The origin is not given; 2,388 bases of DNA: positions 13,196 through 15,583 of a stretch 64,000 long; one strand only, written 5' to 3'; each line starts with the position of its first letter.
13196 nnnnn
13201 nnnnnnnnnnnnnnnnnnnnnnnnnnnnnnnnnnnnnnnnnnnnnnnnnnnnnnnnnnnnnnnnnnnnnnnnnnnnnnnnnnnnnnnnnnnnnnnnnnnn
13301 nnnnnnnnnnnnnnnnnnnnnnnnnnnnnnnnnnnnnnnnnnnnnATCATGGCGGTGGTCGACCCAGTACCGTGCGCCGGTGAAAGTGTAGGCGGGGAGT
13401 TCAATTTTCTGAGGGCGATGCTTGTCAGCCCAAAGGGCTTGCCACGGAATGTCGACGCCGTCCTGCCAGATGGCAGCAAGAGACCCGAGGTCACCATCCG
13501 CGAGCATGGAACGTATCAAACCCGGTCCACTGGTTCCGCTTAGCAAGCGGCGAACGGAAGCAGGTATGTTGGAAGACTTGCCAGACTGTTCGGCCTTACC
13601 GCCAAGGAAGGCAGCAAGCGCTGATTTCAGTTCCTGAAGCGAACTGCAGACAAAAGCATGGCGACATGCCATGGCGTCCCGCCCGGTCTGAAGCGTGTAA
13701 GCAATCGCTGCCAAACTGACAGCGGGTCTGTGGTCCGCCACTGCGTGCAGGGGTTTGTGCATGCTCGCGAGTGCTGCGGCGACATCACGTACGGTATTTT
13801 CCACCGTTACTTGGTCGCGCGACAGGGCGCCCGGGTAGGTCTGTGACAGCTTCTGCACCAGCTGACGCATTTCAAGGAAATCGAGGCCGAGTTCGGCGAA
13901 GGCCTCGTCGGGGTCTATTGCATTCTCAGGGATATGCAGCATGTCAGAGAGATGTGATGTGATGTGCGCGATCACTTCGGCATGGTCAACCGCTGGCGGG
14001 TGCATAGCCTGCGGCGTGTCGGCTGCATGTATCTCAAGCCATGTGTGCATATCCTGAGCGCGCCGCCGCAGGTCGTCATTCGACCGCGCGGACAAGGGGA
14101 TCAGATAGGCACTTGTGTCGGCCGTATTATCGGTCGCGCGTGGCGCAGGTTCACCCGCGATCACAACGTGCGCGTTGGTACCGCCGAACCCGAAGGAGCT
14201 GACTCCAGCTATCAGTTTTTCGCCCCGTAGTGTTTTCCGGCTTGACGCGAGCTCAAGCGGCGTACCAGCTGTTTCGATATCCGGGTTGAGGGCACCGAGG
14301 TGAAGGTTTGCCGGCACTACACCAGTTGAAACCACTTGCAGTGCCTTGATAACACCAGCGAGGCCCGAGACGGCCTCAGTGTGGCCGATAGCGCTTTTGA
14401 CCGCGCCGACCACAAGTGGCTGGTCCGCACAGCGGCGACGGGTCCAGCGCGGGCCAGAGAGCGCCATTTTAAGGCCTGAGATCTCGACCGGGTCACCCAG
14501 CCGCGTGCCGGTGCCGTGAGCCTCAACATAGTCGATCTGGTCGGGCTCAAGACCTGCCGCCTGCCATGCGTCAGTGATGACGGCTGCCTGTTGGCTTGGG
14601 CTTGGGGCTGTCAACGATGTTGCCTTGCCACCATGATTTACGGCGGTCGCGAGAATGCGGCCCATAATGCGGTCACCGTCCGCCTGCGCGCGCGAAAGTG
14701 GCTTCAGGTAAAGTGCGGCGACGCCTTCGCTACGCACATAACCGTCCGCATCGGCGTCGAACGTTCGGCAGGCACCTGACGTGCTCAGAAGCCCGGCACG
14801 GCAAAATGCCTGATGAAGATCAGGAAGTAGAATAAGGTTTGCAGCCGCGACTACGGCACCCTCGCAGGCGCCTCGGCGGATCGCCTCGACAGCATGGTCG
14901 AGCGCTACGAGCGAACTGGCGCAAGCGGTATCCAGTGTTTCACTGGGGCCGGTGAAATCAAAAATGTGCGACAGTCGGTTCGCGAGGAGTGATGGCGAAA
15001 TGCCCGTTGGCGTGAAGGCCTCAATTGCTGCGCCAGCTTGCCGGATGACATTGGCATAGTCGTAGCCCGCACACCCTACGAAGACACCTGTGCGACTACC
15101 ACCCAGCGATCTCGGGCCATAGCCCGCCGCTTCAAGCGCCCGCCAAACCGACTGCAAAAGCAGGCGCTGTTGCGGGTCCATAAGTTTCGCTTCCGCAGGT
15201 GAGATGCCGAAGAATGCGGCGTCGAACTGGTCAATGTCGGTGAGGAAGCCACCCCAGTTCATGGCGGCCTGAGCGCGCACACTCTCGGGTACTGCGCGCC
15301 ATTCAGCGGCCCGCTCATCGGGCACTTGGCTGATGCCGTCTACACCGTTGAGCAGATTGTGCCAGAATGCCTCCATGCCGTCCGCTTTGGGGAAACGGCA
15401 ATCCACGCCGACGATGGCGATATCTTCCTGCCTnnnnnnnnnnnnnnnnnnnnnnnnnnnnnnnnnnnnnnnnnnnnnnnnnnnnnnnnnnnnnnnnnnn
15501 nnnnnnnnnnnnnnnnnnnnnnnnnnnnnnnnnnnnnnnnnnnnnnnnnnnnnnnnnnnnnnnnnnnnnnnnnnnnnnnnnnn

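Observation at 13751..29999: Two ACP-like domains with the phosphopantetheine serine replaced (GLDM and GLDF), both inserted at the same place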

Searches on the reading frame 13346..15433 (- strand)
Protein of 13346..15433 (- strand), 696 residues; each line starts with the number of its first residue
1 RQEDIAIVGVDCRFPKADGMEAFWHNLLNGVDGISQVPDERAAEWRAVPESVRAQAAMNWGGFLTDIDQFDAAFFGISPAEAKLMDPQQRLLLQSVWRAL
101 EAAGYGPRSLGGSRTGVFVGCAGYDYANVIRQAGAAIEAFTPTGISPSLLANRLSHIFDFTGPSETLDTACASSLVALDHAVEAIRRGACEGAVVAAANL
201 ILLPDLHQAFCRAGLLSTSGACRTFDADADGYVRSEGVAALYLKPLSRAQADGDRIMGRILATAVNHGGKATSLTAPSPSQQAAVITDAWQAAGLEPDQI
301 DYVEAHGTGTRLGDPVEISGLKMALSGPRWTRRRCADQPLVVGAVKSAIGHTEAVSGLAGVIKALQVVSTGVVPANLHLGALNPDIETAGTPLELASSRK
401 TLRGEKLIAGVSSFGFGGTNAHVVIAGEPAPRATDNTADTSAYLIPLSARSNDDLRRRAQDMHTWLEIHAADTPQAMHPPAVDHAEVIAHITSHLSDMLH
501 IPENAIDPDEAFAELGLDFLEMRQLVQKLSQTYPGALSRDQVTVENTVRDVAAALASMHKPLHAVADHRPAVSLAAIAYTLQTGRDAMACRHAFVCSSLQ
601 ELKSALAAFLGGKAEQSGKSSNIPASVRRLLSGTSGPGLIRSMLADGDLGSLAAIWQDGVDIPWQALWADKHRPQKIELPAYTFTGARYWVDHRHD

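Call 66: predict_structure(alignment_id=A2)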
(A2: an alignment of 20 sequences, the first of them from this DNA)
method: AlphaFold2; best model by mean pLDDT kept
length: 696 residues; sequences in the alignment: 20
mean_pLDDT: 84.0   pTM: 0.83
mean pLDDT of the five models: 84.0, 83.9, 82.5, 80.4, 80.4
residues with pLDDT >= 90: 345; 70-90: 237; 50-70: 76; < 50: 38
segments of 3 or more residues with pLDDT < 50: 271-274, 434-437, 473-481, 560-568, 615-622
pLDDT, mean of each block of 10 residues (from residue 1): 92 94 91 89 73 75 93 92 91 96 89 96 83 71 68 95 93 95 98 97 87 87 89 94 97 93 84 63 94 92 83 74 78 66 94 95 95 92 85 90 89 85 88 53 91 91 87 41 78 92 93 88 84 62 81 72 41 88 90 92 93 54 62 78 86 89 85 86 89 63
secondary structure, 60 per line:
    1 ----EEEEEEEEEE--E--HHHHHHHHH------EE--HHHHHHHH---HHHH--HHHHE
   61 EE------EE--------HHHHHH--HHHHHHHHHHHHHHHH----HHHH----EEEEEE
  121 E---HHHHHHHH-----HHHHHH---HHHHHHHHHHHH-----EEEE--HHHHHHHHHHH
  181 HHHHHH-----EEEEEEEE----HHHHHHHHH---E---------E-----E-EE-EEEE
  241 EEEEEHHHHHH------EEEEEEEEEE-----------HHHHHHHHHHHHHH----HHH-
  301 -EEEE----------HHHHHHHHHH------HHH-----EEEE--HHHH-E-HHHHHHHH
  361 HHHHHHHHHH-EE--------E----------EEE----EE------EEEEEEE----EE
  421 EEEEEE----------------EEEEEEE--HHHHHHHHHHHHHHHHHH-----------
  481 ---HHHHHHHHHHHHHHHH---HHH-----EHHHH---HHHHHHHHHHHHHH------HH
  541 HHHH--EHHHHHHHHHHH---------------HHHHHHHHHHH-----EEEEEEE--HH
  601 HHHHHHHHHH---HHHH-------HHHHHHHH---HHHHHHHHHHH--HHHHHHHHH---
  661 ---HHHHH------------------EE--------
elements in order (helices of 4 or more, strands of 3 or more residues): E5-14 H20-28 H39-46 H50-53 H56-59 E60-62 H79-84 H87-102 H107-110 E115-121 H125-132 H138-143 H147-158 E164-167 H170-186 E192-199 H204-212 E237-245 H246-251 E258-267 H279-292 E302-305 H316-325 E340-343 H346-349 H353-370 E393-395 E408-414 E419-426 E443-449 H452-469 H484-499 H512-515 H519-532 H539-544 H548-558 H574-584 E590-596 H599-610 H614-617 H625-632 H636-646 H649-657 H664-668

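Call 87: fold_search(model_id=the predicted structure, library=pdb)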
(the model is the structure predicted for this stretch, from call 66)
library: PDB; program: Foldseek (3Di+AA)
matches with E <= 10: 1323; with E <= 0.001: 1045
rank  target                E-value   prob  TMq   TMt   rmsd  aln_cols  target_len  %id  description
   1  4na3_A                2.0e-56  1.00  0.76  0.88   6.6       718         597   32  Crystal Structure of the second ketosynthase from the bacillaene polyketide synthase bound to a hexanoyl substrate mim (released 2014-02-19)
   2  4na2_A                4.6e-56  1.00  0.75  0.88   6.8       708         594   34  Crystal Structure of the second ketosynthase from the bacillaene polyketide synthase bound to its natural intermediate (released 2014-02-19)
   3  4na2_B                6.1e-56  1.00  0.75  0.90   6.8       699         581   33  Crystal Structure of the second ketosynthase from the bacillaene polyketide synthase bound to its natural intermediate (released 2014-02-19)
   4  4na1_A                6.8e-56  1.00  0.76  0.88   6.6       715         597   32  Crystal Structure of the second ketosynthase from the bacillaene polyketide synthase (released 2014-02-19)
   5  4na3_B                2.7e-55  1.00  0.75  0.88   6.7       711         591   32  Crystal Structure of the second ketosynthase from the bacillaene polyketide synthase bound to a hexanoyl substrate mim (released 2014-02-19)
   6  4na1_B                2.8e-55  1.00  0.75  0.88   6.8       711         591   32  Crystal Structure of the second ketosynthase from the bacillaene polyketide synthase (released 2014-02-19)
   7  4zdn                  1.1e-54  1.00  0.75  0.88   5.1       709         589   34  Streptomyces platensis isomigrastatin ketosynthase domain MgsF KS4 (released 2015-05-13)
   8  4qyr                  1.6e-53  1.00  0.74  0.87   6.4       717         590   36  Streptomyces platensis isomigrastatin ketosynthase domain MgsE KS3 (released 2014-08-20)
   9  4z37                  3.9e-53  1.00  0.75  0.85   6.4       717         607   32  Structure of the ketosynthase of module 2 of C0ZGQ5 (trans-AT PKS) from Brevibacillus brevis (released 2016-04-13)
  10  7zm9                  1.2e-52  1.00  0.76  0.88   4.6       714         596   30  Ketosynthase domain 3 of Brevibacillus Brevis orphan BGC11 (released 2022-09-21)
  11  5e5n_B                4.5e-52  1.00  0.74  0.90   4.9       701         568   28  Ketosynthase from module 6 of the bacillaene synthase from Bacillus subtilis 168 (C167S mutant, crystal form 1) (released 2015-11-18)
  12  5eny_A                1.2e-51  1.00  0.73  0.89   5.0       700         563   28  Ketosynthase from module 6 connected to acyl carrier protein from module 5 (unobservable) of the bacillaene synthase f (released 2015-12-23)
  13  7zsk_B                2.0e-51  1.00  0.75  0.36   5.0       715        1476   30  K3DAK4 bimodule core of BGC11 from Brevibacillus brevis. (released 2022-09-21)
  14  4tkt                  5.0e-51  1.00  0.72  0.85   7.2       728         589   32  Streptomyces platensis isomigrastatin ketosynthase domain MgsF KS6 (released 2014-06-11)
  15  7zsk_A                1.3e-50  1.00  0.75  0.36   4.5       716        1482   30  K3DAK4 bimodule core of BGC11 from Brevibacillus brevis. (released 2022-09-21)
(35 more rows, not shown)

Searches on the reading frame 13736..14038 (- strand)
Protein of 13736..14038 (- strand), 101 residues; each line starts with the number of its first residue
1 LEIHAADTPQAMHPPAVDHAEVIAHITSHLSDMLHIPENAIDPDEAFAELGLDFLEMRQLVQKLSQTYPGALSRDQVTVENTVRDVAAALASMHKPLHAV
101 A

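Call 9: search_protein_families(library=pfam, proteins=[window:13736-14038:-], max_evalue=10)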
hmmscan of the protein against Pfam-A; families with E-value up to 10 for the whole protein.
seq(101 aa): 2 families
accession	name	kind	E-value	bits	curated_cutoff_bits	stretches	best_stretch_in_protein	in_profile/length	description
PF00550.31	PP-binding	-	8.6e-09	36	20.8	1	26-90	3-67/67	Phosphopantetheine attachment site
PF23297.2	ACP_SdgA_C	-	0.013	16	27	1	19-88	8-77/95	Highly reducing polyketide synthase sdgA, C-terminal ACP domain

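Call 10: search_protein_families(library=ncbifam, proteins=[window:13736-14038:-], max_evalue=10)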
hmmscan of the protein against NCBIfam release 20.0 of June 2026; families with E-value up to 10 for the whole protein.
seq(101 aa): 7 families
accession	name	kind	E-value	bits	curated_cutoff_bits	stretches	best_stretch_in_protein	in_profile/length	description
NF002150.0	PRK00982.1-4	subfamily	7.7e-05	22.9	66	1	19-88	3-73/80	acyl carrier protein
NF003757.0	PRK05350.1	equivalog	0.00046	20.3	65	1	18-94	3-80/83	acyl carrier protein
NF046112.1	MSMEG_6209_Nter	domain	0.0029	17.9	25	1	56-92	4-37/56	three-helix bundle dimerization domain-containing protein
NF002147.0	PRK00982.1-1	equivalog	0.0042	16.9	84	1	17-90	3-77/83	acyl carrier protein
NF002148.0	PRK00982.1-2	subfamily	0.0042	16.9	71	1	20-92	3-76/79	acyl carrier protein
TIGR00517.1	acyl_carrier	equivalog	0.0047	16.8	70.45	1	20-87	2-70/77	acyl carrier protein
NF045894.1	PKS_plus_SDR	equivalog_domain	0.016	12.8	1740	1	16-91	1434-1510/1515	type I polyketide synthase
